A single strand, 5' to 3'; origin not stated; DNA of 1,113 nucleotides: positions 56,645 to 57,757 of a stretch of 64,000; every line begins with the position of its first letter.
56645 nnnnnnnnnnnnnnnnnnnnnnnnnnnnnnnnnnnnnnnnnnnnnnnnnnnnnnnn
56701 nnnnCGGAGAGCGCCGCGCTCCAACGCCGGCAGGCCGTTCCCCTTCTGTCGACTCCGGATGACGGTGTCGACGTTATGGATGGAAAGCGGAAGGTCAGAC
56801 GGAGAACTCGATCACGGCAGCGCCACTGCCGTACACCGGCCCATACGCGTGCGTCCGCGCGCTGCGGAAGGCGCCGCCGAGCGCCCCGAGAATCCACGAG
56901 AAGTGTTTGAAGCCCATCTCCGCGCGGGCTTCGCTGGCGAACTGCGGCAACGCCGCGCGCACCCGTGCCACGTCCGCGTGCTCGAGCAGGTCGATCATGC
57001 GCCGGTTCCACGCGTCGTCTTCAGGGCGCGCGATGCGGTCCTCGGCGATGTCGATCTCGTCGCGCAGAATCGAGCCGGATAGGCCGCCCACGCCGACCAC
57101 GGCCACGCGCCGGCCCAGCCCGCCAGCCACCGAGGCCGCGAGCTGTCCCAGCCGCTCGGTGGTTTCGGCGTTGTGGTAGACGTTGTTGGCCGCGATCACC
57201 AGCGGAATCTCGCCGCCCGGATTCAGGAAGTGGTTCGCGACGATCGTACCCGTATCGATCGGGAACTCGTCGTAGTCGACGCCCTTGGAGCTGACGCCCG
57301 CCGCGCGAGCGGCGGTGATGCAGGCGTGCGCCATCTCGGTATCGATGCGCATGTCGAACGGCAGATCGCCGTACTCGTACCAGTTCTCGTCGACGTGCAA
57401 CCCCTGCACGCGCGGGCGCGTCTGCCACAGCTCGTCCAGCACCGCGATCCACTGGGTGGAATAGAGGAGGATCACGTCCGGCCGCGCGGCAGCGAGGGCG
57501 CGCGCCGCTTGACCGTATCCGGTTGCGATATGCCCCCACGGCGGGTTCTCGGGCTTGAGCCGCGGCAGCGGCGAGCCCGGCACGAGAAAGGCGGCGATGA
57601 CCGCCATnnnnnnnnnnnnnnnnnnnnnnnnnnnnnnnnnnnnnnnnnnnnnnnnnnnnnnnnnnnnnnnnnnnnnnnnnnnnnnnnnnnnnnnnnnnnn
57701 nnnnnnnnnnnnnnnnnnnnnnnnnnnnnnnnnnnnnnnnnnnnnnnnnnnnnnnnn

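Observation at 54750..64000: Complete 2-aminophenol-type meta-cleavage pathway (RidA deaminase + two-subunit LigB dioxygenase + ALDH + hydratase/decarboxylase pair + DmpFG)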

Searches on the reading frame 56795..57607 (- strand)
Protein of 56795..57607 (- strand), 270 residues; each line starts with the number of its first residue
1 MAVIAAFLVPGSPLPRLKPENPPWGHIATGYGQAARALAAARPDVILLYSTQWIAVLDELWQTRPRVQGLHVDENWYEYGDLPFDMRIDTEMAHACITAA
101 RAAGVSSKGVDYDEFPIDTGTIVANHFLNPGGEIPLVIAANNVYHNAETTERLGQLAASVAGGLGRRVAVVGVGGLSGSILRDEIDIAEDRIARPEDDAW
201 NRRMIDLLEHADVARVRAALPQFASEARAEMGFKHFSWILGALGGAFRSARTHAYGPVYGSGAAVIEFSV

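Call 3: search_protein_families(library=pfam, proteins=[window:56795-57607:-])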
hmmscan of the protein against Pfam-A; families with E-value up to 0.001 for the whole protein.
window:56795-57607:- (270 aa): 1 family
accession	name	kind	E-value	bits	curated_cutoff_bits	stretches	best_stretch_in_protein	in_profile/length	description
PF02900.23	LigB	-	6.1e-17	62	26.3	1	20-253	20-254/269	Catalytic LigB subunit of aromatic ring-opening dioxygenase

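Call 7: search_protein_families(library=ncbifam, proteins=[window:56795-57607:-], max_evalue=0.00001)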
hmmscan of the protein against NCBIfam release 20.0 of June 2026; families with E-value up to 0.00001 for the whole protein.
window:56795-57607:- (270 aa): 1 family
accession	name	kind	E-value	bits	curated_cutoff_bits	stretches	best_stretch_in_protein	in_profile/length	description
TIGR02298.1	HpaD_Fe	equivalog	4.3e-15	55.9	315.95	1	43-262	50-276/284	3,4-dihydroxyphenylacetate 2,3-dioxygenase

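Call 9: search_solved_structures(query=window:56795-57607:-, max_evalue=0.001, show_alignments=1)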
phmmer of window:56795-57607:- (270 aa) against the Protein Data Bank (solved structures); distinct sequences matched with E-value up to 0.001: 7.
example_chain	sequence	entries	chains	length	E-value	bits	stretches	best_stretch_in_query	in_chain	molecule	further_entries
3vsg_A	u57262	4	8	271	1.6e-107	362.3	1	1-269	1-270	2-amino-5-chlorophenol 1,6-dioxygenase alpha subunit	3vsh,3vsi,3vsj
8ihg_B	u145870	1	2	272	2.1e-94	319.3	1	3-270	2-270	2-aminophenol 1,6-dioxygenase alpha subunit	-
7txy_A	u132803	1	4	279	4.5e-51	177.2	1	3-268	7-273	2-amino-5-chlorophenol 1,6-dioxygenase subunit alpha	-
3vsg_B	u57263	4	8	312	1.8e-28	103.1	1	8-269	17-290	2-amino-5-chlorophenol 1,6-dioxygenase beta subunit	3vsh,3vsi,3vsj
8ihg_A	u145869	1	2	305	8.4e-26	94.3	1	8-269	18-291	2-aminophenol 1,6-dioxygenase beta subunit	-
7txy_B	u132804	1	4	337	5.2e-19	72.1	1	9-268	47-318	2-aminophenol 1,6-dioxygenase subunit beta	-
8iq8_A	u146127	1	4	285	7.1e-05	25.7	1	81-252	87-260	3,4-dihydroxyphenylacetate 2,3-dioxygenase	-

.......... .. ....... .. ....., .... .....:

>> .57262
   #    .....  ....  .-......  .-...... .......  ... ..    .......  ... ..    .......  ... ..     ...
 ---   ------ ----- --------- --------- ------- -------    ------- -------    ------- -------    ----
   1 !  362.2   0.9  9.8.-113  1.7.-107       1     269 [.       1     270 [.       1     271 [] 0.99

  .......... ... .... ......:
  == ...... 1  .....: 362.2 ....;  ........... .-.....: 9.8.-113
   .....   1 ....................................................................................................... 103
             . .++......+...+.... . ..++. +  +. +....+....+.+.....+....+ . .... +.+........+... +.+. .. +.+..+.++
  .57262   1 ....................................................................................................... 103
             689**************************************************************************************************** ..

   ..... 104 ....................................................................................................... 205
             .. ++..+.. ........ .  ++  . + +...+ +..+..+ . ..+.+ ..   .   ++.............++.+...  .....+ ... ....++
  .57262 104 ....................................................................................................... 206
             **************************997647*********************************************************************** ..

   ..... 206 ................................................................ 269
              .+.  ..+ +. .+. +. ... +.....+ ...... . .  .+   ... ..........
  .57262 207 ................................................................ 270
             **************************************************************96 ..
